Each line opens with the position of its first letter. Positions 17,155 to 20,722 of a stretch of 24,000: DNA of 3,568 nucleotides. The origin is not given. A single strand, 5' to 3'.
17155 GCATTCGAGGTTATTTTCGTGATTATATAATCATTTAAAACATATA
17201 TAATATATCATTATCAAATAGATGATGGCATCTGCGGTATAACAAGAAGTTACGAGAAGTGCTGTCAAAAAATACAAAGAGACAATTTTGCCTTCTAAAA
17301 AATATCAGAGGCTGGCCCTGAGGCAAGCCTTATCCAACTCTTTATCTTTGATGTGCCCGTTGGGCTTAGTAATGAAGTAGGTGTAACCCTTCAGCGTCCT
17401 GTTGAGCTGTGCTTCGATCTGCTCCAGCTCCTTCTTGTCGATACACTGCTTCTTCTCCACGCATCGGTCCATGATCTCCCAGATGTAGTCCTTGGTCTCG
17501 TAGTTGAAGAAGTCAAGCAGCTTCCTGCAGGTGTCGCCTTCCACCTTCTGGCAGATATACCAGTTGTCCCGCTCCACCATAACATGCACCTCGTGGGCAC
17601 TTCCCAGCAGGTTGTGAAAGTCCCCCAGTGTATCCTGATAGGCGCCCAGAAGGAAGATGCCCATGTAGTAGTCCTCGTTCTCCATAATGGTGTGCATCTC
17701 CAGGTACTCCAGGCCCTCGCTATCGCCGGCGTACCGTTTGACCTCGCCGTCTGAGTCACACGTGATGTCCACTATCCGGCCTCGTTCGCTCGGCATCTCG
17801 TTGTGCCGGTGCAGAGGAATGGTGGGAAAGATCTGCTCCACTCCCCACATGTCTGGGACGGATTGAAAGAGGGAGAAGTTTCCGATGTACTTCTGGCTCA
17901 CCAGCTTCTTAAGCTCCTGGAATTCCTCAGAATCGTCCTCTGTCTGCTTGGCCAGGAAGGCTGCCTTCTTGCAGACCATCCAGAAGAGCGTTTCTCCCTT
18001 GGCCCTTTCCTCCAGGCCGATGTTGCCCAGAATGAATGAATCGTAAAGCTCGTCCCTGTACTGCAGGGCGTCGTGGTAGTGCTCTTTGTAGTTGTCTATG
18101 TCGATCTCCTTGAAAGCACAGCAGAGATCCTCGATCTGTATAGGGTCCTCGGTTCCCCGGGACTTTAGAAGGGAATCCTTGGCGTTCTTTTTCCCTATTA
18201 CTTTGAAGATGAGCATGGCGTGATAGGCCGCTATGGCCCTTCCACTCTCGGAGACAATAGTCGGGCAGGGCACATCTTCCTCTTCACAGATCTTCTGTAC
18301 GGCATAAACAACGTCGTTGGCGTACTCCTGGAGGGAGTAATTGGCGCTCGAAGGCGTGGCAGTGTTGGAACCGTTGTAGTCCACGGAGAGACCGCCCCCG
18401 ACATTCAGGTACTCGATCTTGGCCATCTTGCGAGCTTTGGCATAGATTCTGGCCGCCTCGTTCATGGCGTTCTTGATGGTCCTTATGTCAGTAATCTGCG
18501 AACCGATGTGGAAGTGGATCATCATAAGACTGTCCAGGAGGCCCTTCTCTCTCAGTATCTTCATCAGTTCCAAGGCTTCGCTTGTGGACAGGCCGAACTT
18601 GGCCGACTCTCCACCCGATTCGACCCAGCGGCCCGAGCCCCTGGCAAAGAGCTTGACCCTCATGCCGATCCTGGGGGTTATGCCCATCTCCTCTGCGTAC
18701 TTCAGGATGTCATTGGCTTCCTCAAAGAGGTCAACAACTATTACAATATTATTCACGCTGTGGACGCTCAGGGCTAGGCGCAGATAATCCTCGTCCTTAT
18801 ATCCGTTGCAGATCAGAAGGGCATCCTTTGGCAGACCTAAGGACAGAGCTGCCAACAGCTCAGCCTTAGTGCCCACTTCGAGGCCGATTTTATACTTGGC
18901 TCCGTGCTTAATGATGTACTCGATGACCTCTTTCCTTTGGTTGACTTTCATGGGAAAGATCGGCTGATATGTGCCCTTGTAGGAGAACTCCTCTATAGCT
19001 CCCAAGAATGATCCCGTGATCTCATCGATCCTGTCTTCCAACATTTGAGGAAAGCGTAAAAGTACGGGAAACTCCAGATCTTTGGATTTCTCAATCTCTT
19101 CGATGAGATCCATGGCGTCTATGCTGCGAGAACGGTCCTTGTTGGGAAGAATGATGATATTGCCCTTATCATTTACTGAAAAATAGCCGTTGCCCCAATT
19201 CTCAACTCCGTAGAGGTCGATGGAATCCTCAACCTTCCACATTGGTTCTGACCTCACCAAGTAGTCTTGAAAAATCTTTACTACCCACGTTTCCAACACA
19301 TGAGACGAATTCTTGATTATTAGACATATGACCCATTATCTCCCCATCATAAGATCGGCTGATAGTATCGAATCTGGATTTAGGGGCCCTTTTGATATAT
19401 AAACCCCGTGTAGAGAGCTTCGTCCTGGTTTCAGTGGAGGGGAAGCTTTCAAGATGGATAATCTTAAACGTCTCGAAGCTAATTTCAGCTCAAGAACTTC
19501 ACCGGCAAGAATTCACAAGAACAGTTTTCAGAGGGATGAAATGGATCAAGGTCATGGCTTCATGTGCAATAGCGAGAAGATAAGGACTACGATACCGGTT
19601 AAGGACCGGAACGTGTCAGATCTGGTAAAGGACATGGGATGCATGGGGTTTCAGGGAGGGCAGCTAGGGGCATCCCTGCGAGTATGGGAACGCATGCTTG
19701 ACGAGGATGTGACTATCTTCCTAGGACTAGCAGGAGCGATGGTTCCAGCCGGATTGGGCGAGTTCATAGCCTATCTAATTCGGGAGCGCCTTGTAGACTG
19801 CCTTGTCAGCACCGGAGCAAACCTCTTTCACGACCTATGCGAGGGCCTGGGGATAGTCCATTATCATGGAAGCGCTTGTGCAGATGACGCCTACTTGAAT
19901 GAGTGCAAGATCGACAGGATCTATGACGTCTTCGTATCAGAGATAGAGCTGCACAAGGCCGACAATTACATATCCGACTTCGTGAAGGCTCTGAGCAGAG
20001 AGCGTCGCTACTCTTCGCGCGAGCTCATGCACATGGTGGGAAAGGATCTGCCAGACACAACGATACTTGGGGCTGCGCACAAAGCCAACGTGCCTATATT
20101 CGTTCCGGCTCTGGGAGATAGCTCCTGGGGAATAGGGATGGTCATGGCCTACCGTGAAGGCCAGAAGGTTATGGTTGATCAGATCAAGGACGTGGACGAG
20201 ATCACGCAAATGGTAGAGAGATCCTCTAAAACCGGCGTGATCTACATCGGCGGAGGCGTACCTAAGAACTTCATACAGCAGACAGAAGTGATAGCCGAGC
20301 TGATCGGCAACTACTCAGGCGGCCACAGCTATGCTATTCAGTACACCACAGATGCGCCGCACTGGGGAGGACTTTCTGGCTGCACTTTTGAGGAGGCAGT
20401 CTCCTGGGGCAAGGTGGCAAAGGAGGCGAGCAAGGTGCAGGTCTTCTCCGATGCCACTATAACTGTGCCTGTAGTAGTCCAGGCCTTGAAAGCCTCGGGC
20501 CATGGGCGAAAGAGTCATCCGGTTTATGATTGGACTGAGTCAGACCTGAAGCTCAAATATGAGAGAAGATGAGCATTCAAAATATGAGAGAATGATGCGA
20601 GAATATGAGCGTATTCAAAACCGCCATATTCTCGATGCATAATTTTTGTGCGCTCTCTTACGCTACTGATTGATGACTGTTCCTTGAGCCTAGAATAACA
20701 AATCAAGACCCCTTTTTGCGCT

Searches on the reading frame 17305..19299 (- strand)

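Call 18: search_protein_families(library=ncbifam, proteins=[window:17305-19299:-])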
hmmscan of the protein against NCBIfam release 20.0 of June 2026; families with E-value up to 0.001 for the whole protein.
window:17305-19299:- (664 aa): 7 families
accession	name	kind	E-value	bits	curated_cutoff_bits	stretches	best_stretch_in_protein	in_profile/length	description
NF003763.0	PRK05354.1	equivalog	5.6e-230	765.2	369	1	19-642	7-633/636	biosynthetic arginine decarboxylase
TIGR01273.1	speA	equivalog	4.6e-203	676.1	624.1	1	21-642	1-623/624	arginine decarboxylase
TIGR01048.1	lysA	equivalog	1.2e-33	116.3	297.9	1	104-374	45-300/417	diaminopimelate decarboxylase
TIGR03099.1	dCO2ase_PEP1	hypoth_equivalog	3.8e-16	59.1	478.45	1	129-376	64-299/398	pyridoxal-dependent decarboxylase, exosortase A system-associated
NF041039.1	FslC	exception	4.9e-12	45.4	500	1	141-375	82-312/418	rhizoferrin biosystnesis N-citrylornithine decarboxylase FslC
NF052544.1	OrLyDeCDokD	equivalog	9.3e-12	44.3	700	1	133-373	87-325/461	ornithine/lysine decarboxylase DokD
NF006515.0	PRK08961.1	equivalog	4.4e-11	41.5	802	1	115-313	531-715/861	bifunctional aspartate kinase/diaminopimelate decarboxylase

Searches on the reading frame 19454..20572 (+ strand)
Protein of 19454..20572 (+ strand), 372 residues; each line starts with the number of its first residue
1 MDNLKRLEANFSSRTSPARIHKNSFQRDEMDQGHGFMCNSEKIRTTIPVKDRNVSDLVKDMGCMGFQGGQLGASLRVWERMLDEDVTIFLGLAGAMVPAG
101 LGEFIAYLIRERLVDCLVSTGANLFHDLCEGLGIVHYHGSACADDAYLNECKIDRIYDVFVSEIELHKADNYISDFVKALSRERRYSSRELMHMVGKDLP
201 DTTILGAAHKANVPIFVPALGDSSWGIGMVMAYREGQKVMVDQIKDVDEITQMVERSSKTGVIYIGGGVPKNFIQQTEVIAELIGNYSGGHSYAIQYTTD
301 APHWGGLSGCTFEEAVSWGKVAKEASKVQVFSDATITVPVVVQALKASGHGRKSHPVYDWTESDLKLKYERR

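Call 18: search_protein_families(library=ncbifam, proteins=[window:19454-20572:+])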
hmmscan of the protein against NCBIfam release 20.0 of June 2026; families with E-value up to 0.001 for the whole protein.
window:19454-20572:+ (372 aa): 7 families
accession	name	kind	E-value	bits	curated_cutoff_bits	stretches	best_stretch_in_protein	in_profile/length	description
NF002006.0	PRK00805.1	equivalog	1.3e-149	497.7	434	1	43-363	10-336/338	deoxyhypusine synthase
TIGR00321.1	dhys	equivalog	2.9e-91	305.9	304.25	1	50-345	9-299/301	deoxyhypusine synthase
NF002630.0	PRK02301.1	equivalog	1.7e-88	296.9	364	1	39-346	10-312/318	deoxyhypusine synthase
NF002699.1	PRK02492.1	equivalog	3.2e-79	266.3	500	1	46-345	10-319/338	1,9-bis(guanidino)-5-aza-nonane synthase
NF001980.1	PRK00770.1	equivalog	1.3e-76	258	450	1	50-363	8-338/350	homospermidine biosynthesis protein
NF002294.1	PRK01221.1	equivalog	2.2e-56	191.5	350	1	51-344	9-299/300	deoxyhypusine synthase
NF003052.1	PRK03971.1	equivalog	1.6e-48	165.7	380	1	48-343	25-330/334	deoxyhypusine synthase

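Call 64: find_encoding_contigs(protein=window:19454-20572:+, flank=4000, max_places=6)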
Protein window:19454-20572:+ (372 aa): no gene with exactly this product is on record in the collection.
